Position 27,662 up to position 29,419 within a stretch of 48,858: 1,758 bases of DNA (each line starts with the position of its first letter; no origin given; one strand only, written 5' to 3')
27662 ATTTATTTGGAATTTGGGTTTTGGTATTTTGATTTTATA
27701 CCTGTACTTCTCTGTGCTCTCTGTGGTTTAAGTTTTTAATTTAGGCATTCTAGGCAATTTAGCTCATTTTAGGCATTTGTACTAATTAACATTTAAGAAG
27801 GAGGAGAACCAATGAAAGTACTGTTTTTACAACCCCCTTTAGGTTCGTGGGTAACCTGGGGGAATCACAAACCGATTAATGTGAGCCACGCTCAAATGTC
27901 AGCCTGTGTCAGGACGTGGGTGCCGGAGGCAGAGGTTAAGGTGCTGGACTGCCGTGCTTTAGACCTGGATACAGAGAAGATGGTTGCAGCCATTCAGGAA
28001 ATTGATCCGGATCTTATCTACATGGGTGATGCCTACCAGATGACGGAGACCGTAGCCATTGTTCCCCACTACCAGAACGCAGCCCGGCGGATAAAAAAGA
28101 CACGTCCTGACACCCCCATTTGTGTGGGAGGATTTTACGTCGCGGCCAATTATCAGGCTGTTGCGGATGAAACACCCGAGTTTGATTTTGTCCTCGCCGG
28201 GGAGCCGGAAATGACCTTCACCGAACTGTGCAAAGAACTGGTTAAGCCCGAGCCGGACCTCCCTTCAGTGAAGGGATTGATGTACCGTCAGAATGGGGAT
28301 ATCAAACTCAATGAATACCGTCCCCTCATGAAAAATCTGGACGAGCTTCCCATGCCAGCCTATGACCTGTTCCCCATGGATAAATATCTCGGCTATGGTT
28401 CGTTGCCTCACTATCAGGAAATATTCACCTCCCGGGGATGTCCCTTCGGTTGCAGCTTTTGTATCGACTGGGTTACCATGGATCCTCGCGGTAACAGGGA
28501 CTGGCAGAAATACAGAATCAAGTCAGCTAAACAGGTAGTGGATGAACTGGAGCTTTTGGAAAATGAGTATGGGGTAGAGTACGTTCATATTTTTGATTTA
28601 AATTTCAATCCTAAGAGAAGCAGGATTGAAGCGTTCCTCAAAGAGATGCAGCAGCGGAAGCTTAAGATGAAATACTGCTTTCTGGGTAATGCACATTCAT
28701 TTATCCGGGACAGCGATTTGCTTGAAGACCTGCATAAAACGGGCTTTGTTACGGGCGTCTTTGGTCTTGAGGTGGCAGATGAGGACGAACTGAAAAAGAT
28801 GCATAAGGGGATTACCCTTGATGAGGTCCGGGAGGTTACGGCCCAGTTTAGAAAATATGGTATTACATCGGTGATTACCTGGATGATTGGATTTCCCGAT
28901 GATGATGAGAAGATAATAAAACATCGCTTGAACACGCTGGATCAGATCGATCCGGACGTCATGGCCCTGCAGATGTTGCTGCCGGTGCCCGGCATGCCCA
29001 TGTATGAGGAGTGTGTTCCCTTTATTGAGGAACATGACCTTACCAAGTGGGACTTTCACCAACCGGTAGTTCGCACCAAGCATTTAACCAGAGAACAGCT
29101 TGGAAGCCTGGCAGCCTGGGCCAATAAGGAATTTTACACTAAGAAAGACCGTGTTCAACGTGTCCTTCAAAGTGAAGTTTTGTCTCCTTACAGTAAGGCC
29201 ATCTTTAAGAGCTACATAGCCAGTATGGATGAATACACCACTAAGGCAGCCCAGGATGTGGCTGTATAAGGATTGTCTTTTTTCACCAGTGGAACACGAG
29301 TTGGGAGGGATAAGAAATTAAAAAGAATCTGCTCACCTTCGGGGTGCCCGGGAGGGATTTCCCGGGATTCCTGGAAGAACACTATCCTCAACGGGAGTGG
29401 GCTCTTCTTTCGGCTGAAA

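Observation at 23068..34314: DHAP-shunt-like enzyme set embedded with a B12 radical SAM enzyme, an SCP2 fusion and lipid-type export proteins: candidate pathway for a hydrophobic 5'-deoxyadenosyl adduct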

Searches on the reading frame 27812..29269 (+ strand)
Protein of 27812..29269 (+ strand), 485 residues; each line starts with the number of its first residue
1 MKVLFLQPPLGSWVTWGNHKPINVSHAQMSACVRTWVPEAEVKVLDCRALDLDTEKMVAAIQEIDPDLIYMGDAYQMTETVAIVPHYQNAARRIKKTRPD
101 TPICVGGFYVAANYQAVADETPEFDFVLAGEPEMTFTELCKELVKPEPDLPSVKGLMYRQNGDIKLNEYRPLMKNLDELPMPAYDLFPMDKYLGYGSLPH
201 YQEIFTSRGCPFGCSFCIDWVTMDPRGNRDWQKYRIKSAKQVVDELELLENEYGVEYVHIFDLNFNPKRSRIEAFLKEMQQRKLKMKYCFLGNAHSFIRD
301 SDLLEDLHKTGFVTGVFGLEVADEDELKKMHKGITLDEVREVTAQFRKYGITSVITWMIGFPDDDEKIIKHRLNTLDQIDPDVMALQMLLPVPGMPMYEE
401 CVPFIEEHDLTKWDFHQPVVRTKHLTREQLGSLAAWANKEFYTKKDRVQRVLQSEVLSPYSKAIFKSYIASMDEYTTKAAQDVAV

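Call 3: search_protein_families(library=pfam, proteins=[window:27812-29269:+], max_evalue=0.01)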
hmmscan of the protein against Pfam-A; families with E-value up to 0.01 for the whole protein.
window:27812-29269:+ (485 aa): 2 families
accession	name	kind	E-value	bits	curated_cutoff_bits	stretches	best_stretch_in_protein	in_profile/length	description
PF04055.27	Radical_SAM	-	2.9e-17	63.8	29.5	1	205-369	2-160/166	Radical SAM superfamily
PF02310.24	B12-binding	-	4.1e-08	33.5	32.1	1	41-139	30-120/121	B12 binding domain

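Call 4: search_protein_families(library=ncbifam, proteins=[window:27812-29269:+], max_evalue=0.01)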
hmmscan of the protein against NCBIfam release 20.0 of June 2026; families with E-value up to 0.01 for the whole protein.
window:27812-29269:+ (485 aa): 24 families
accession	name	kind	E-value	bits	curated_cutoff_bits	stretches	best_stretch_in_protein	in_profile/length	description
TIGR02026.1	BchE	equivalog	3.9e-53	181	481.35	1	41-450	39-436/497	magnesium-protoporphyrin IX monomethyl ester anaerobic oxidative cyclase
TIGR03471.1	HpnJ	equivalog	8.4e-39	133.7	577.6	1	1-456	1-447/472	hopanoid biosynthesis associated radical SAM protein HpnJ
NF050148.1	rSAM_ApyD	equivalog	5.7e-37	127.4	750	1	89-401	92-393/645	RiPP biosynthesis radical SAM protein ApyD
NF038361.1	rSAM_Sden_1168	equivalog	2.4e-33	115.5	575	1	47-402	122-474/560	Sden_1168 family B12-binding radical SAM P-methyltransferase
TIGR04479.1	bcpD_PhpK_rSAM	subfamily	6e-30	104.1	600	1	87-400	127-430/504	PhpK family radical SAM P-methyltransferase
TIGR03975.1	rSAM_ocin_1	subfamily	2e-27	96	281.85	1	91-378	148-429/606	RiPP maturation radical SAM C-methyltransferase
TIGR04367.1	HpnR_B12_rSAM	equivalog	2.1e-26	92.5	650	1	47-424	39-396/490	hopanoid C-3 methylase HpnR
TIGR04385.1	B12_rSAM_cofa1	equivalog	5.6e-25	88.4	450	1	80-379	80-364/438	B12 lower ligand biosynthesis radical SAM protein BzaD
TIGR04072.2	rSAM_ladder_B12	equivalog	6.8e-25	87.6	360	1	41-383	34-353/443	lipid biosynthesis B12-binding/radical SAM protein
NF033712.0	B12_rSAM_KedN5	subfamily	4.9e-18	64.7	700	1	88-268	79-254/624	KedN5 family methylcobalamin-dependent radical SAM C-methyltransferase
TIGR04013.1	B12_SAM_MJ_1487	hypoth_equivalog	1.2e-17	63.9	251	1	87-398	56-354/382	TIGR04013 family B12-binding domain/radical SAM domain-containing protein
TIGR04190.1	B12_SAM_Ta0216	equivalog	1.8e-15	56.6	500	1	89-370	98-385/554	TIGR04190 family B12-binding domain/radical SAM domain protein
TIGR04295.1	B12_rSAM_oligo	hypoth_equivalog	2.3e-15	56.2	400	1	40-400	40-383/422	TIGR04295 family B12-binding domain-containing radical SAM protein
TIGR04014.1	B12_SAM_MJ_0865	equivalog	3e-14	52.6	360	2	316-411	273-368/434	methyl-coenzyme M reductase glutamine C-methyltransferase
NF040542.1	rSAM_RCCLKC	equivalog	1.8e-12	47.2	450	1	90-357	68-328/423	arsinothricin biosynthesis radical SAM protein ArsL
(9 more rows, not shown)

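Call 32: search_solved_structures(query=window:27812-29269:+, max_evalue=0.001, show_alignments=1)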
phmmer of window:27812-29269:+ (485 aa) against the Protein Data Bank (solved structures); distinct sequences matched with E-value up to 0.001: 4.
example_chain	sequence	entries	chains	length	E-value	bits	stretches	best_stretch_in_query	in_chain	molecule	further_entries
9n1b_A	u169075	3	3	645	1.2e-15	60.4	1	97-431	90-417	Radical SAM protein | Radical SAM enzyme CysS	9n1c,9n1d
7kdx_A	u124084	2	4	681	5e-12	48.4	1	57-376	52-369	Methyltransferase TokK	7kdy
9ccb_A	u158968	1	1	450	1.1e-05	27.5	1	316-409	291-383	Radical SAM core domain-containing protein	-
6fd2_B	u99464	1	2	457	3.4e-05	25.9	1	168-403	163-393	Putative apramycin biosynthetic oxidoreductase 4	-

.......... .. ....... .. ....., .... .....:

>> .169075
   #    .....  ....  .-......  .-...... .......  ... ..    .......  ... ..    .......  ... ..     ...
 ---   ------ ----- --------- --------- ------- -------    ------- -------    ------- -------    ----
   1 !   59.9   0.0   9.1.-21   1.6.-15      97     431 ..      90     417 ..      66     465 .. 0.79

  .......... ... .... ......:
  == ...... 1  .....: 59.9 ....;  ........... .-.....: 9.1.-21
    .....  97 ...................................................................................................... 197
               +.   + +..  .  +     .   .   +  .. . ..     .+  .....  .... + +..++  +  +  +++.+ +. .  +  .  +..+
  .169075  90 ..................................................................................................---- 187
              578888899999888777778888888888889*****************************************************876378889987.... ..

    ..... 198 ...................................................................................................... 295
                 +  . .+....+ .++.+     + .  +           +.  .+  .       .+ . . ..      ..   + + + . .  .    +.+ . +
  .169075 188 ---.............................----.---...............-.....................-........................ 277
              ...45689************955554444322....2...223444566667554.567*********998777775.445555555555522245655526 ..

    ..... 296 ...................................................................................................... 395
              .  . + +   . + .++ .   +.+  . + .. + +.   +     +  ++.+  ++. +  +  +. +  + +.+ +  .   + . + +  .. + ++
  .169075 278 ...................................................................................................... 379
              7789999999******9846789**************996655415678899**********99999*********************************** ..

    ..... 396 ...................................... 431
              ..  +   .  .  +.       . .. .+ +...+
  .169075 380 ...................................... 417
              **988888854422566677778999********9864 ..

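Call 62: find_homologous_proteins(query=window:27812-29269:+, max_evalue=1e-20)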
Query window:27812-29269:+ (485 aa): 1279 proteins with E <= 1e-20 among 8000 candidates; the best 120 are listed.
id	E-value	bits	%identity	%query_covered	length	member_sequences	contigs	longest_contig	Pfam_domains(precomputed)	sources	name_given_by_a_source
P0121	0.0e+0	1094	95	100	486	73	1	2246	PF04055.28,PF02310.25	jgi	-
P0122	2.9e-294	994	86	99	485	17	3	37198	PF04055.28,PF02310.25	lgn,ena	-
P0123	1.2e-277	939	81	99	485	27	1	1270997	PF04055.28,PF02310.25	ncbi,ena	-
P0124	1.2e-272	923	80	99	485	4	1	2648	PF04055.28,PF02310.25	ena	-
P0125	7.7e-266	900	77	100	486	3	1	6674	PF04055.28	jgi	-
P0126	1.6e-263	893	77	99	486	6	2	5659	PF04055.28,PF02310.25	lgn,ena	-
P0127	1.5e-259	880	81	94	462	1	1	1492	PF04055.28,PF02310.25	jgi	jgi:radical SAM superfamily enzyme YgiQ (UPF0313 family)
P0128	7.3e-255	864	73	100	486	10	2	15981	PF04055.28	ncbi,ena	-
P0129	2.6e-251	852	79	93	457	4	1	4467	PF04055.28,PF02310.25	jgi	jgi:radical SAM superfamily enzyme YgiQ (UPF0313 family)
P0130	1.2e-250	850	71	100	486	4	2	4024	PF04055.28,PF02310.25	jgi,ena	-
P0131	1.4e-249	847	81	91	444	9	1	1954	PF04055.28,PF02310.25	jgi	-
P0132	1.8e-249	846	80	92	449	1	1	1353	PF04055.28,PF02310.25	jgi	jgi:radical SAM superfamily enzyme YgiQ (UPF0313 family)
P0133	7.5e-247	838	76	93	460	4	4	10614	PF04055.28,PF02310.25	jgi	jgi:radical SAM superfamily enzyme YgiQ (UPF0313 family)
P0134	3.9e-245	832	69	99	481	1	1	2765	PF04055.28,PF02310.25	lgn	-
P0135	2.0e-241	820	70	99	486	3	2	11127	PF04055.28,PF02310.25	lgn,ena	-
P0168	1.9e-183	629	54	99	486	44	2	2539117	PF04055.28,PF02310.25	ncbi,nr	ncbi:Anaerobic magnesium-protoporphyrin IX monomethylester cyclase [Candidatus Methanoperedenaceae a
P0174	2.4e-177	609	53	99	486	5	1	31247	PF04055.28,PF02310.25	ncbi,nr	ncbi:MAG: radical SAM protein [Deferribacterota bacterium]|nr:radical SAM protein [Deferribacterota 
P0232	3.1e-119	417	40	99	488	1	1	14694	PF04055.28,PF02310.25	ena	-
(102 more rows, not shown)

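Call 63: find_encoding_contigs(protein=P0168, flank=10000, max_places=1)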
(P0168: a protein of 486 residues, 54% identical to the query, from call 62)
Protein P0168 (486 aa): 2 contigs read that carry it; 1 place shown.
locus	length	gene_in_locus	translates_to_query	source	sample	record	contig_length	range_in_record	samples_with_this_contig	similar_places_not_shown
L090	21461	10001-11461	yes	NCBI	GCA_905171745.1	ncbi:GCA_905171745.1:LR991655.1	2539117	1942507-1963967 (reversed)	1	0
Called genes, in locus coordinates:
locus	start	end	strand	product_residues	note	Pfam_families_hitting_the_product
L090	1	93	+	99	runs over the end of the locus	-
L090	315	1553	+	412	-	PF01595:CNNM, PF00571:CBS (faint), PF03471:CorC_HlyC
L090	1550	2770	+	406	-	PF01595:CNNM, PF00571:CBS, PF03471:CorC_HlyC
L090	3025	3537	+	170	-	-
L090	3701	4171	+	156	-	-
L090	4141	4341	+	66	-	-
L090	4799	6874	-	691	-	PF24391:HD-CE, PF01008:IF-2B (weak)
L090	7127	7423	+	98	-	-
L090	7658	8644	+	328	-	PF03176:MMPL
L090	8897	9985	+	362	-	PF03176:MMPL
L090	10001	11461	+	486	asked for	PF02310:B12-binding (weak), PF04055:Radical_SAM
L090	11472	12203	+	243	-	PF01048:PNP_UDP_1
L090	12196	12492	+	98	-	-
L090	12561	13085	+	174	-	PF01008:IF-2B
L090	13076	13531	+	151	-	PF01008:IF-2B (faint)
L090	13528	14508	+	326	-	PF00596:Aldolase_II, PF02036:SCP2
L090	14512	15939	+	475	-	PF00171:Aldedh, PF05893:LuxC (weak)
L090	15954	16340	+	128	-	-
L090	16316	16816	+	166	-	PF17131:TP_0789-like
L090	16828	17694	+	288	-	PF07044:DUF1329 (weak), PF17131:TP_0789-like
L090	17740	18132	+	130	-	PF05635:23S_rRNA_IVP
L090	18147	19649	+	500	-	PF06980:DUF1302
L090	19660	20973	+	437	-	PF00501:AMP-binding, PF13193:AMP-binding_C (weak)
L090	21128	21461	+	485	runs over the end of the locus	PF00501:AMP-binding, PF13193:AMP-binding_C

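Call 64: find_encoding_contigs(protein=P0174, flank=10000, max_places=1)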
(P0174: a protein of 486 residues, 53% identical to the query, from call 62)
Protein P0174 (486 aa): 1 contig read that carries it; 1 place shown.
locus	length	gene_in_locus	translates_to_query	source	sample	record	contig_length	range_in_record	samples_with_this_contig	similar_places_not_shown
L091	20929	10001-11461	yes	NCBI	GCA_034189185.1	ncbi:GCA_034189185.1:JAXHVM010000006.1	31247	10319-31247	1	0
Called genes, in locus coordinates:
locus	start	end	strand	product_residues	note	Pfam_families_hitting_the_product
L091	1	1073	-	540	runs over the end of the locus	PF00389:2-Hacid_dh, PF02826:2-Hacid_dh_C, PF03446:NAD_binding_2 (weak), PF19304:PGDH_inter, PF01842:ACT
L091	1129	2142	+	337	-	PF01208:URO-D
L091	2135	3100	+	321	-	PF00762:Ferrochelatase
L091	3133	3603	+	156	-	PF07884:VKOR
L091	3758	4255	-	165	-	-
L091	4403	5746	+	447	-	PF02812:ELFV_dehydrog_N, PF00208:ELFV_dehydrog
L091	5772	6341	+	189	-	PF01161:PBP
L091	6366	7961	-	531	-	PF00890:FAD_binding_2, PF01134:GIDA (faint), PF01266:DAO, PF01494:FAD_binding_3 (faint), PF03486:HI0933_like (faint), PF07992:Pyr_redox_2 (weak), PF13450:NAD_binding_8 (faint)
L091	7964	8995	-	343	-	PF02445:NadA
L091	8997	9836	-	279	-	PF02749:QRPTase_N, PF01729:QRPTase_C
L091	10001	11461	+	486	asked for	PF02310:B12-binding (faint), PF04055:Radical_SAM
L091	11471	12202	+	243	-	PF01048:PNP_UDP_1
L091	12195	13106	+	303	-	PF01008:IF-2B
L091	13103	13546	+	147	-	-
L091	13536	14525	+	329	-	PF00596:Aldolase_II, PF02036:SCP2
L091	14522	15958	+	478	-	PF00171:Aldedh, PF05893:LuxC (weak)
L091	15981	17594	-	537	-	PF02838:Glyco_hydro_20b, PF00728:Glyco_hydro_20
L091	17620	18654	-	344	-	PF01380:SIS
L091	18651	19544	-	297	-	PF01869:BcrAD_BadFG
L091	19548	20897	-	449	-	PF00083:Sugar_tr, PF07690:MFS_1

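Call 65: find_encoding_contigs(protein=P0232, flank=10000, max_places=1)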
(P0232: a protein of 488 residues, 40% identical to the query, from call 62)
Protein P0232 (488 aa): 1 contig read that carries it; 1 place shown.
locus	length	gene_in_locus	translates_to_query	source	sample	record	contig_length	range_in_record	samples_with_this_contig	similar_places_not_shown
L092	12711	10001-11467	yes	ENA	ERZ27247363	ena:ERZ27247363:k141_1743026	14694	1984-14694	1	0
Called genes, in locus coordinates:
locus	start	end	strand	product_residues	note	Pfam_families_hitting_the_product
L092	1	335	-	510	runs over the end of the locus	PF13541:ChlI, PF00493:MCM, PF00158:Sigma54_activat (faint), PF01078:Mg_chelatase, PF07728:AAA_5, PF13335:Mg_chelatase_C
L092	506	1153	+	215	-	PF06818:Fez1 (weak)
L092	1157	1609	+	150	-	PF02681:DUF212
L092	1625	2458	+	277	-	PF01476:LysM, PF03734:YkuD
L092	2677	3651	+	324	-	PF03255:ACCA, PF01039:Carboxyl_trans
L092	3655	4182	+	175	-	PF03551:PadR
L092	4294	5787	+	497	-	PF00501:AMP-binding, PF13193:AMP-binding_C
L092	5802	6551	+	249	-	PF01048:PNP_UDP_1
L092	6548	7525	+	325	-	PF01008:IF-2B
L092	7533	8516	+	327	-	PF00596:Aldolase_II, PF02036:SCP2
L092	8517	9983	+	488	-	PF00171:Aldedh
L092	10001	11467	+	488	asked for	PF02310:B12-binding, PF04055:Radical_SAM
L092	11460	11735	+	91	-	-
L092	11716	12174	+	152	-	-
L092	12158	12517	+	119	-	PF02558:ApbA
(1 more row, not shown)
